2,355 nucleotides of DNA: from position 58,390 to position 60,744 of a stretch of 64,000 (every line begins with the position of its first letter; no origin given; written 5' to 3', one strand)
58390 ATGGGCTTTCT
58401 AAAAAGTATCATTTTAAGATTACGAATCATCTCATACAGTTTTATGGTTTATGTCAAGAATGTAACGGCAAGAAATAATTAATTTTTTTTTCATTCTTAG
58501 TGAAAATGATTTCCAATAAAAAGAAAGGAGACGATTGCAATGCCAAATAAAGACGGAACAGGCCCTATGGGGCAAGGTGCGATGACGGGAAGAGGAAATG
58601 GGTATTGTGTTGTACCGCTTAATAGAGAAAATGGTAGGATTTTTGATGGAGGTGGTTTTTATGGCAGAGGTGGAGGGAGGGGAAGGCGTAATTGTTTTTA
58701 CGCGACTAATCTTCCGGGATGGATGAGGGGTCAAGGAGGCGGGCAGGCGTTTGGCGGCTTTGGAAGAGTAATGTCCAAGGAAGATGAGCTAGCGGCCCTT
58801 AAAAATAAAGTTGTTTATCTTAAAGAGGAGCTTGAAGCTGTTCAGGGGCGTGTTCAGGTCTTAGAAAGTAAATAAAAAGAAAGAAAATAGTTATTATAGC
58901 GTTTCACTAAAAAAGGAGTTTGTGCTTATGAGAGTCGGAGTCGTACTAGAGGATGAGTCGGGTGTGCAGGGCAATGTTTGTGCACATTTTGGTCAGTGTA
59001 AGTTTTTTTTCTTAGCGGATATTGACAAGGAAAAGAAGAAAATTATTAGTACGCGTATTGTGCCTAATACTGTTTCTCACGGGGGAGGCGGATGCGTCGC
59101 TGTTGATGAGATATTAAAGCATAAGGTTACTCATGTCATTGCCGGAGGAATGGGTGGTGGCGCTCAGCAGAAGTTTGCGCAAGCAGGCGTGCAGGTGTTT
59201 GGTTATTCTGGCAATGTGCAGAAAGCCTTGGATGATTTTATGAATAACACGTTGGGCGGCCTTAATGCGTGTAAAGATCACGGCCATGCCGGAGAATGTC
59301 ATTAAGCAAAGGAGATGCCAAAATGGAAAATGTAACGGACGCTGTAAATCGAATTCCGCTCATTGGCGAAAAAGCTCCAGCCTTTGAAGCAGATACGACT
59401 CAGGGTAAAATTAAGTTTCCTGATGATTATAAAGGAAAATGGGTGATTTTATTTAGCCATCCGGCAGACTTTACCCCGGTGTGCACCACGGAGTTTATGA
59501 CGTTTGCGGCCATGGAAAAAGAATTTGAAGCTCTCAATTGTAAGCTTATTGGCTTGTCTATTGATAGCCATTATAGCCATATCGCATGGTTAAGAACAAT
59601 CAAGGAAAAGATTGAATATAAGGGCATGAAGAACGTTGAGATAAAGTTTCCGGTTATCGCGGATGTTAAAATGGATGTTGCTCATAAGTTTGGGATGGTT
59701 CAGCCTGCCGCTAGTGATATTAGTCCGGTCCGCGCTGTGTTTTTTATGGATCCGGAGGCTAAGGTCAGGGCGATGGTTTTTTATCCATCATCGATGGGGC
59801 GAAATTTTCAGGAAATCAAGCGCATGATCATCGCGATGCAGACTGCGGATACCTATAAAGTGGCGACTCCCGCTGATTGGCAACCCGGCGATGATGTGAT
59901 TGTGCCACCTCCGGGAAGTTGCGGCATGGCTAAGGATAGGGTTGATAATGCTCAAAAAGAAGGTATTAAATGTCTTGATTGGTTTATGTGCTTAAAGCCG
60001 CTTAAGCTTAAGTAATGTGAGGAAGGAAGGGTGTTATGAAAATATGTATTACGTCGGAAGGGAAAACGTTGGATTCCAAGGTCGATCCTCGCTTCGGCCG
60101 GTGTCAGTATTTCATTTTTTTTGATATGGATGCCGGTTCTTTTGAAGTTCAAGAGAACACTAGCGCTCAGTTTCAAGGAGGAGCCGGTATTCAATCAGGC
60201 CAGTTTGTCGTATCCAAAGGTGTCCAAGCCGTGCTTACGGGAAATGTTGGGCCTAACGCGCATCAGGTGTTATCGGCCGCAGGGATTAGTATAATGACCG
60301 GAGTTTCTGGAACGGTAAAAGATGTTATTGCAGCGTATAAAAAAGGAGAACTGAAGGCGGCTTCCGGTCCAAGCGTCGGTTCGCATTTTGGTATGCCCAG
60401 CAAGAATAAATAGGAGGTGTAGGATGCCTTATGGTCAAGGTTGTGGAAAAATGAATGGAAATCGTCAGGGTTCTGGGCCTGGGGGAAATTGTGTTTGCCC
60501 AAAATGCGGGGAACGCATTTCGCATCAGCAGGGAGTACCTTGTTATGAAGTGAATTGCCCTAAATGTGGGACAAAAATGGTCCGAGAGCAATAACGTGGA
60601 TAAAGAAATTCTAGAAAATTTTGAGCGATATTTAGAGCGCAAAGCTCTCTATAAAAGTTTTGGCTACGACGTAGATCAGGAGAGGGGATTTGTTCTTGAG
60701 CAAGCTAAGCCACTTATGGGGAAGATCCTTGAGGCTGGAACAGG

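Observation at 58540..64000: DUF5320 peptide, two Nitro_FeMo-Co proteins, a peroxiredoxin, a Gly-rich zinc-ribbon peptide, two MinD-type [4Fe-4S] ATPases and two methyltransferases: a conserved but functionally undefined anaerobe gene neighbourhood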

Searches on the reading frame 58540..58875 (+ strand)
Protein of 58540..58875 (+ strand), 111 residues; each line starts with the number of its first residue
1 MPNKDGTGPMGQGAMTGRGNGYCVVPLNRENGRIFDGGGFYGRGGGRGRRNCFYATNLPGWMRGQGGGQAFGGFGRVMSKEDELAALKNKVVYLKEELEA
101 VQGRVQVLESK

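Call 5: search_protein_families(library=pfam, proteins=[window:58540-58875:+], max_evalue=0.01)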
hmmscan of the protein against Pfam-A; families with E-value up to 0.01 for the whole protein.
window:58540-58875:+ (111 aa): 1 family
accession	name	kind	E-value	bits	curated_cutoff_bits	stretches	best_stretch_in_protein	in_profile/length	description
PF17253.7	DUF5320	-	4.2e-18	66.8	27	1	1-106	1-97/99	Family of unknown function (DUF5320)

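Call 6: search_protein_families(library=ncbifam, proteins=[window:58540-58875:+], max_evalue=0.01)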
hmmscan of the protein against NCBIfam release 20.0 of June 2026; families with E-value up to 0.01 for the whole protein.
window:58540-58875:+ (111 aa): 0 families

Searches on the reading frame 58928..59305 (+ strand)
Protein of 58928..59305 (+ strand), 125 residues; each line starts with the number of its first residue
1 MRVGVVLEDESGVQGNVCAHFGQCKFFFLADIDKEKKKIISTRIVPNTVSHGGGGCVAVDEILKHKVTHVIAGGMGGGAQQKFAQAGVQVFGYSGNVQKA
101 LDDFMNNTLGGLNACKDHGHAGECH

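Call 5: search_protein_families(library=pfam, proteins=[window:58928-59305:+], max_evalue=0.01)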
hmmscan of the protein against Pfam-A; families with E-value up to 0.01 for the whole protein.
window:58928-59305:+ (125 aa): 1 family
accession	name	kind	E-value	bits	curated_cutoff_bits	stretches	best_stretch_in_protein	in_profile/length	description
PF02579.22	Nitro_FeMo-Co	-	9.8e-20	71.1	26.3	1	15-105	3-93/94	Dinitrogenase iron-molybdenum cofactor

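Call 6: search_protein_families(library=ncbifam, proteins=[window:58928-59305:+], max_evalue=0.01)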
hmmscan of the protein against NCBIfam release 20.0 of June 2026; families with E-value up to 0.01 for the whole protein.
window:58928-59305:+ (125 aa): 2 families
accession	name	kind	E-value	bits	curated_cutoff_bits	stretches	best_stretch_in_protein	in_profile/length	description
NF041136.1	MrpORP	equivalog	5.1e-14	52.3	450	1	14-109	273-365/365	iron-sulfur cluster carrier protein MrpORP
TIGR01290.1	nifB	equivalog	0.0053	15.5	343.65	1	15-102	340-435/441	nitrogenase cofactor biosynthesis protein NifB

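Call 17: search_solved_structures(query=window:58928-59305:+, max_evalue=0.001, show_alignments=3)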
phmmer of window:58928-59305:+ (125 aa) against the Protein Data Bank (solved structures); distinct sequences matched with E-value up to 0.001: 3.
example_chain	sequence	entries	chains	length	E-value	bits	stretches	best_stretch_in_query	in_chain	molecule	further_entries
2yx6_A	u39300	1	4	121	1.2e-08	38.6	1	1-107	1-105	Hypothetical protein PH0822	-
1rdu_A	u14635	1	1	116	4.8e-06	30.2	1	16-112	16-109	conserved hypothetical protein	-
1t3v_A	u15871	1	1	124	0.00076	23.1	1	4-120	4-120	conserved hypothetical protein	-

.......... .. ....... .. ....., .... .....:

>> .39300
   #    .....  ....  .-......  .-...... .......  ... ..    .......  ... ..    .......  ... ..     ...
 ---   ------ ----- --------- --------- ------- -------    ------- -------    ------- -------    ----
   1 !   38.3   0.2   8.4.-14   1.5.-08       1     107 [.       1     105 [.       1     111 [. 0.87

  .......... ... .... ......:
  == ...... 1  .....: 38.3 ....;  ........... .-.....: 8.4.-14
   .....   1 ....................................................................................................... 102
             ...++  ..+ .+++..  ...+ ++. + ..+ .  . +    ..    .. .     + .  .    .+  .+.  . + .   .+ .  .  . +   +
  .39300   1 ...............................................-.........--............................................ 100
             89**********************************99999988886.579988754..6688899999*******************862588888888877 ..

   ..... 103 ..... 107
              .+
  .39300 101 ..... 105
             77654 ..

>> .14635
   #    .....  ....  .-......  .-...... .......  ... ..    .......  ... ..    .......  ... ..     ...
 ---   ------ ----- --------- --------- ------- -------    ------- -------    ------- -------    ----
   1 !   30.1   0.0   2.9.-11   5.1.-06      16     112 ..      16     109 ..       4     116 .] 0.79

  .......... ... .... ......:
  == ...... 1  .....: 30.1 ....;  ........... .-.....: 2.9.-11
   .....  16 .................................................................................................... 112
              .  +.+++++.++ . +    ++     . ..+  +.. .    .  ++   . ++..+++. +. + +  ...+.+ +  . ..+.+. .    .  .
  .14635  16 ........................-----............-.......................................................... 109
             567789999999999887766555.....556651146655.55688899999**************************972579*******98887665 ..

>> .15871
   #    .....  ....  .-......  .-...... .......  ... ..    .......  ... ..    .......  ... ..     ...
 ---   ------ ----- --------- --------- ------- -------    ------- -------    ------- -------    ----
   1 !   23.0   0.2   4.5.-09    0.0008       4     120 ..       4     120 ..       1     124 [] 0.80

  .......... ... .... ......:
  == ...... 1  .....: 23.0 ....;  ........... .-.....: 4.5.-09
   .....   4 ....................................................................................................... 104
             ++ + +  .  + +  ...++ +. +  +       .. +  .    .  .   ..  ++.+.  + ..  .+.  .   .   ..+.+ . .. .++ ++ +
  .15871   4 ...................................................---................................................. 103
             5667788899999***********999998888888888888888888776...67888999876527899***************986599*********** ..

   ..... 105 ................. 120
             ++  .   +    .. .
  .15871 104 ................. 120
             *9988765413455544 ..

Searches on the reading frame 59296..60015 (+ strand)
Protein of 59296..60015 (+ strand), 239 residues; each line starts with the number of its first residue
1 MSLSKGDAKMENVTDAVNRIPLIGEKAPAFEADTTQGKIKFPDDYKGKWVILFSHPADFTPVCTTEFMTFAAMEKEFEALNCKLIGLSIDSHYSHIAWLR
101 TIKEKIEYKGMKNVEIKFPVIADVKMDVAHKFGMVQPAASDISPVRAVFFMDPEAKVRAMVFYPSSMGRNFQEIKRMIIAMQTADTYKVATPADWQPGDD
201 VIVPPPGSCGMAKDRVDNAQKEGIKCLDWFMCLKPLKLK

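Call 5: search_protein_families(library=pfam, proteins=[window:59296-60015:+], max_evalue=0.01)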
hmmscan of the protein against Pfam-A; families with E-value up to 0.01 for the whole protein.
window:59296-60015:+ (239 aa): 3 families
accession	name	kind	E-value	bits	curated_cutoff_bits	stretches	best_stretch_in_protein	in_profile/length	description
PF00578.27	AhpC-TSA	-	2.8e-33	114.9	26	1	23-159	1-123/124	AhpC/TSA family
PF10417.14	1-cysPrx_C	-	2.5e-12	47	21.1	1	180-216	1-38/41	C-terminal domain of 1-Cys peroxiredoxin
PF08534.16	Redoxin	-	3.4e-12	46.8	26.6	1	24-159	3-130/148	Redoxin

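Call 6: search_protein_families(library=ncbifam, proteins=[window:59296-60015:+], max_evalue=0.01)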
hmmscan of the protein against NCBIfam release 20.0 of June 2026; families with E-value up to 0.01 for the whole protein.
window:59296-60015:+ (239 aa): 11 families
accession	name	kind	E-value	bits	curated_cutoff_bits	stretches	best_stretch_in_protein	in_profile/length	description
NF009668.0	PRK13189.1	equivalog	4e-99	330.4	211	1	18-236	7-222/224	peroxiredoxin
NF009670.0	PRK13191.1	equivalog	2.1e-66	223.5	374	1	18-234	4-210/215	putative peroxiredoxin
NF009669.0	PRK13190.1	equivalog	1.4e-64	217.1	261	1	23-219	5-192/203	putative peroxiredoxin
NF010122.0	PRK13599.1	equivalog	2.2e-60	203.8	456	1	19-237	5-220/220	peroxiredoxin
NF040737.1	peroxi_PrxU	equivalog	3.6e-33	115.2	270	1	12-210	27-223/233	thioredoxin-dependent peroxiredoxin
NF011576.0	PRK15000.1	subfamily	1.6e-23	83.4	301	1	37-207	24-187/200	peroxiredoxin C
TIGR03137.1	AhpC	equivalog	1.6e-23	83.4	272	1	23-204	4-179/187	alkyl hydroperoxide reductase subunit C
NF053650.1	PerredPrxQDein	equivalog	3e-09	37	260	1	28-98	2-71/148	thioredoxin-dependent peroxiredoxin PrxQ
NF006960.0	PRK09437.1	equivalog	5e-08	33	140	1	23-134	6-105/156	thioredoxin-dependent thiol peroxidase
NF002854.0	PRK03147.1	subfamily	9.1e-06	25.7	170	1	22-161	37-156/176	thiol-disulfide oxidoreductase ResA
NF001808.0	PRK00522.1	equivalog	0.00071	19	123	1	12-98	9-93/167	thiol peroxidase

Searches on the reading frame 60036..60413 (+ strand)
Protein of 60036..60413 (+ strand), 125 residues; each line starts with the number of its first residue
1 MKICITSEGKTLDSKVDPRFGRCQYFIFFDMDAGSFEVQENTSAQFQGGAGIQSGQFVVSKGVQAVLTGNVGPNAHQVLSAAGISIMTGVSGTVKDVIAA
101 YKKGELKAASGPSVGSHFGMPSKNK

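Call 5: search_protein_families(library=pfam, proteins=[window:60036-60413:+], max_evalue=0.01)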
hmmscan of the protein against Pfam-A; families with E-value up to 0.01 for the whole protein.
window:60036-60413:+ (125 aa): 1 family
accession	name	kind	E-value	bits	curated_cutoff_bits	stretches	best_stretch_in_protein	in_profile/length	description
PF02579.22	Nitro_FeMo-Co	-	1.4e-25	89.8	26.3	1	13-103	2-94/94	Dinitrogenase iron-molybdenum cofactor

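Call 6: search_protein_families(library=ncbifam, proteins=[window:60036-60413:+], max_evalue=0.01)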
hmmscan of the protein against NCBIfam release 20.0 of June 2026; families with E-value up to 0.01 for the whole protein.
window:60036-60413:+ (125 aa): 1 family
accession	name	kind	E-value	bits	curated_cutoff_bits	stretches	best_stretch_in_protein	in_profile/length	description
NF041136.1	MrpORP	equivalog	3.8e-10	39.6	450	1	2-105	266-364/365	iron-sulfur cluster carrier protein MrpORP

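Call 18: search_solved_structures(query=window:60036-60413:+, max_evalue=0.001, show_alignments=3)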
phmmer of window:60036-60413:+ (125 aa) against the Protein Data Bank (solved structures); distinct sequences matched with E-value up to 0.001: 6.
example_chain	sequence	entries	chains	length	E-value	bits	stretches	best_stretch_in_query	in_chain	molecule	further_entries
1rdu_A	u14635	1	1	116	3.5e-21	78.8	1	2-107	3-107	conserved hypothetical protein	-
1eo1_A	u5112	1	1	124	8.3e-20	74.4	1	1-115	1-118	HYPOTHETICAL PROTEIN MTH1175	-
2wfb_A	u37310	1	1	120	2.3e-18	69.7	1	2-113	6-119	PUTATIVE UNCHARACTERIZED PROTEIN ORP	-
2yx6_A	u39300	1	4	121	8.5e-13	51.8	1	2-107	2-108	Hypothetical protein PH0822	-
1t3v_A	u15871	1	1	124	1.1e-11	48.2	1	6-109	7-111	conserved hypothetical protein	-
1o13_A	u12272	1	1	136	1.5e-11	47.8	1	6-109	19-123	probable NifB protein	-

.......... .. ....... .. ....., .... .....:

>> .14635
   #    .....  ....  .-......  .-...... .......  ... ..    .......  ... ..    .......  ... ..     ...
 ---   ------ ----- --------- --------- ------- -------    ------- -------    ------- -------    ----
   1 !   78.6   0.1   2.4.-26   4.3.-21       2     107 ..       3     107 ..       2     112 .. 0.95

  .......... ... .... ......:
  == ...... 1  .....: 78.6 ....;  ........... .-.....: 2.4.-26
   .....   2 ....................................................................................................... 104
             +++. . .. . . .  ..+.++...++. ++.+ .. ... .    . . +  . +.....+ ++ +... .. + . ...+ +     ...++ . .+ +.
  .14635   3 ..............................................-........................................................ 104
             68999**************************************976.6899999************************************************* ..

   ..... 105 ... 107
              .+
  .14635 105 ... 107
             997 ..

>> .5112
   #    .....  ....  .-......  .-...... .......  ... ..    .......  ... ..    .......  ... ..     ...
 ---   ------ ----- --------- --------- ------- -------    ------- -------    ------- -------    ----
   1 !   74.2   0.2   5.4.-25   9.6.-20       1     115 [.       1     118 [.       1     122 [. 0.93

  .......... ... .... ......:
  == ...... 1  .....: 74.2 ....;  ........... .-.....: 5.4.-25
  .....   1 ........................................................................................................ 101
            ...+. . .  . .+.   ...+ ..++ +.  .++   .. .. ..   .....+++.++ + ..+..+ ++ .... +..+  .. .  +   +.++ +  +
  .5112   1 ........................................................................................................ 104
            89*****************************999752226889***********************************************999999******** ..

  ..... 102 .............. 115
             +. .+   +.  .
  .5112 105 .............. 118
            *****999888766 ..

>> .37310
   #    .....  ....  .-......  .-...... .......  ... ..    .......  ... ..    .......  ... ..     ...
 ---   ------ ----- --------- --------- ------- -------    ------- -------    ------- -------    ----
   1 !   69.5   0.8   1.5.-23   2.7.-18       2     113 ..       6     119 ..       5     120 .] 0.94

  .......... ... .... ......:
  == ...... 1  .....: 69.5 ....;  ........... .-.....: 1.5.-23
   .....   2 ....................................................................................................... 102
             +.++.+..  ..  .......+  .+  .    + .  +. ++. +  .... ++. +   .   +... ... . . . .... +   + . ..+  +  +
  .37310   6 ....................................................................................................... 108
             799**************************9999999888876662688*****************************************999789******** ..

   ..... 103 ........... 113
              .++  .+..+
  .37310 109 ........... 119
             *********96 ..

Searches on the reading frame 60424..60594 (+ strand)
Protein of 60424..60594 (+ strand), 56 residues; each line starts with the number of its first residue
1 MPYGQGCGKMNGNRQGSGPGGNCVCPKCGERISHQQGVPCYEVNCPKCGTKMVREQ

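Call 5: search_protein_families(library=pfam, proteins=[window:60424-60594:+], max_evalue=0.01)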
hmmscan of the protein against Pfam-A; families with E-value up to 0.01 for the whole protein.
window:60424-60594:+ (56 aa): 7 families
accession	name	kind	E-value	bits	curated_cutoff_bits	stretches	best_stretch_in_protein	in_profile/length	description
PF03119.21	DNA_ligase_ZBD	-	0.00029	21.1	25.8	0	44-55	1-12/27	NAD-dependent DNA ligase C4 zinc finger domain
PF01396.24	Zn_ribbon_Top1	-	0.0012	19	32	0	43-54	2-13/39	Topoisomerase DNA binding C4 zinc finger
PF13248.11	Zn_ribbon_3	-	0.0014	18.4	27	0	42-54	2-13/26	zinc-ribbon domain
PF13240.11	Zn_Ribbon_1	-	0.0045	17.2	25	0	45-51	2-8/23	zinc-ribbon domain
PF18439.7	zf_UBZ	-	0.0065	16.5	25.6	0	24-35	4-15/32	Ubiquitin-Binding Zinc Finger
PF08271.17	Zn_Ribbon_TF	-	0.0066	16.4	29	0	21-32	18-29/43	TFIIB zinc-binding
PF09297.16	Zn_ribbon_NUD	-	0.0096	16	24.8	0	45-55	6-16/32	NADH pyrophosphatase zinc ribbon domain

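Call 6: search_protein_families(library=ncbifam, proteins=[window:60424-60594:+], max_evalue=0.01)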
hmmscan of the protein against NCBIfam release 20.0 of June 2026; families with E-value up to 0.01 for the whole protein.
window:60424-60594:+ (56 aa): 2 families
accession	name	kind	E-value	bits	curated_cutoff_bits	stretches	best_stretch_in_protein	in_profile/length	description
NF038384.1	zinc_YnfU_fam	subfamily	0.0052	16.3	36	0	22-35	16-29/52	YnfU family zinc-binding protein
NF041909.1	HVO_2753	equivalog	0.0087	15.9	80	0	25-54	12-38/59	HVO_2753 family zinc finger protein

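Call 52: find_homologous_proteins(query=window:60424-60591:+, max_evalue=0.001)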
Query window:60424-60591:+ (56 aa): 166 proteins with E <= 0.001 among 166 candidates; the best 120 are listed.
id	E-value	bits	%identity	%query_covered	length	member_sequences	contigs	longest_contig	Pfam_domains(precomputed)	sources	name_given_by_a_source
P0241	4.3e-22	95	80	98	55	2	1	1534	-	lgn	-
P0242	2.8e-20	89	76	98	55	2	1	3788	-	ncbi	-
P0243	1.9e-19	86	75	98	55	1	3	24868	-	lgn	-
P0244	2.7e-18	83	72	84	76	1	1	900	-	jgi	jgi:hypothetical protein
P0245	8.9e-18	81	75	86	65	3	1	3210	-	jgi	jgi:hypothetical protein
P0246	1.4e-17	81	77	70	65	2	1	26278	-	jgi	jgi:hypothetical protein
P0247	1.9e-17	80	72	77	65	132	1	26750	-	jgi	jgi:hypothetical protein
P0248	2.1e-17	80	74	61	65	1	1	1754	-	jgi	-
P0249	3.0e-17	80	74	70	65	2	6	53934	-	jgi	jgi:hypothetical protein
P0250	4.2e-17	79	71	93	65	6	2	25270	-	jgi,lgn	jgi:predicted amidophosphoribosyltransferase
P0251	4.7e-17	79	69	91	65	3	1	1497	-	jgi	jgi:hypothetical protein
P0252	7.5e-17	78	58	98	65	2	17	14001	-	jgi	jgi:hypothetical protein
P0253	8.0e-17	78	74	68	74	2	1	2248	-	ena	-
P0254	8.6e-17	78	81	77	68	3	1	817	-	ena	-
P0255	1.1e-16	78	70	84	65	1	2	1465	-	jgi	jgi:hypothetical protein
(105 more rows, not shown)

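Call 56: predict_structure(alignment_id=A2)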
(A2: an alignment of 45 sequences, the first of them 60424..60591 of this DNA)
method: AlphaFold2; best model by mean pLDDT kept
length: 56 residues; sequences in the alignment: 45
mean_pLDDT: 74.9   pTM: 0.50
mean pLDDT of the five models: 74.9, 74.4, 74.4, 72.9, 72.7
residues with pLDDT >= 90: 20; 70-90: 16; 50-70: 8; < 50: 12
segments of 3 or more residues with pLDDT < 50: 1-8, 10-13
pLDDT, mean of each block of 10 residues (from residue 1): 47 54 90 85 91 86
secondary structure, 60 per line:
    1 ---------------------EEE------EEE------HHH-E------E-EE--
elements in order: E22-24 E31-33

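Call 58: fold_search(model_id=the predicted structure, library=pdb)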
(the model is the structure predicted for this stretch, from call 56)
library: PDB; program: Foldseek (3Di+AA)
matches with E <= 10: 273; with E <= 0.001: 0
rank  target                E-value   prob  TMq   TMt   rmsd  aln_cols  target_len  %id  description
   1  3f2c_A                3.4e-01  0.72  0.39  0.03   4.0        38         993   32  DNA Polymerase PolC from Geobacillus kaustophilus complex with DNA, dGTP and Mn (released 2009-01-20)
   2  5oik_L                3.6e-01  0.82  0.46  0.54   2.3        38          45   18  Structure of an RNA polymerase II-DSIF transcription elongation complex (released 2017-09-13)
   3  4qbh_A                4.5e-01  0.80  0.44  0.12   3.6        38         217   26  Crystal structure of a stable adenylate kinase variant AKlse5 (released 2014-06-25)
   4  5iy0_A                6.3e-01  0.44  0.41  0.11   3.9        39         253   23  PfMCM N-terminal domain double hexamer (released 2016-07-13)
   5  7z0h_L                7.2e-01  0.60  0.42  0.46   2.5        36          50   17  Structure of yeast RNA Polymerase III-Ty1 integrase complex at 2.6 A (focus subunit AC40). (released 2023-04-05)
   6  4qbi_A                7.7e-01  0.63  0.43  0.12   3.6        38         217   26  Crystal structure of a stable adenylate kinase variant AKlse6 (released 2014-06-25)
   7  5xog_L                7.7e-01  0.54  0.44  0.51   2.5        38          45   21  RNA Polymerase II elongation complex bound with Spt5 KOW5 and Elf1 (released 2017-08-16)
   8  9f29_B                8.3e-01  0.72  0.45  0.03   2.9        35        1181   26  Pyrococcus abyssi PolD in complex with Rpa2 winged-helix domain class 1 (composite map) (released 2024-12-04)
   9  4ywl_A                8.3e-01  0.38  0.41  0.11   3.8        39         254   23  Pyrococcus furiosus MCM N-terminal domain F179A point mutant pentameric ring (released 2015-09-23)
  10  4qbi_B                8.9e-01  0.57  0.42  0.12   3.6        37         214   27  Crystal structure of a stable adenylate kinase variant AKlse6 (released 2014-06-25)
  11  4ywm_A                8.9e-01  0.35  0.41  0.11   3.7        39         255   23  Pyrococcus furiosus MCM N-terminal domain beta-turn triple mutant pentameric ring (released 2015-09-23)
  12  5g3y                  9.5e-01  0.57  0.44  0.13   3.6        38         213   26  Crystal structure of adenylate kinase ancestor 1 with Zn and ADP bound (released 2016-12-28)
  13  4qbh_B                9.5e-01  0.57  0.43  0.13   3.6        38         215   26  Crystal structure of a stable adenylate kinase variant AKlse5 (released 2014-06-25)
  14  4qbf                  9.5e-01  0.54  0.43  0.12   3.7        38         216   21  Crystal structure of a stable adenylate kinase variant AKlse2 (released 2014-06-25)
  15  5yy0_B                9.5e-01  0.41  0.45  0.23   3.7        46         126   17  Crystal structure of the HyhL-HypA complex (form II) (released 2018-06-20)
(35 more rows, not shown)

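Call 66: search_protein_representatives(alignment_id=A2)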
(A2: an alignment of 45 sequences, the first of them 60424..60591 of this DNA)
Query: 45 sequences, 69 profile positions. Proteins with E-value up to 0.001 (for the whole library): 2134; up to 1e-10: 615; up to 1e-30: 7. The best 150 are listed.
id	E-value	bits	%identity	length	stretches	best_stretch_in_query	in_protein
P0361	7.4e-38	144.6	-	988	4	16-68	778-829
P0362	2.9e-35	136.3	-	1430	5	10-69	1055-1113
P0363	9.0e-35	134.7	-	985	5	31-68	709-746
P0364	1.4e-33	130.9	-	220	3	31-69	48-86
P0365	1.5e-32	127.6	-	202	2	17-69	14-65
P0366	1.9e-32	127.2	-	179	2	8-69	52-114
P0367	7.9e-31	122.0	-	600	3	26-69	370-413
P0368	1.6e-30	121.0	-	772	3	7-68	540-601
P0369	9.3e-28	112.2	-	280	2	30-69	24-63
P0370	2.9e-27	110.6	-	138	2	6-69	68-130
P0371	2.9e-27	110.6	-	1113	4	7-69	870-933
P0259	2.4e-25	104.5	-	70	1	8-69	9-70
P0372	2.9e-25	104.2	-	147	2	30-68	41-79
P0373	5.3e-24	100.2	-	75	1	4-69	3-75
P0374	4.5e-23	97.2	-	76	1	1-68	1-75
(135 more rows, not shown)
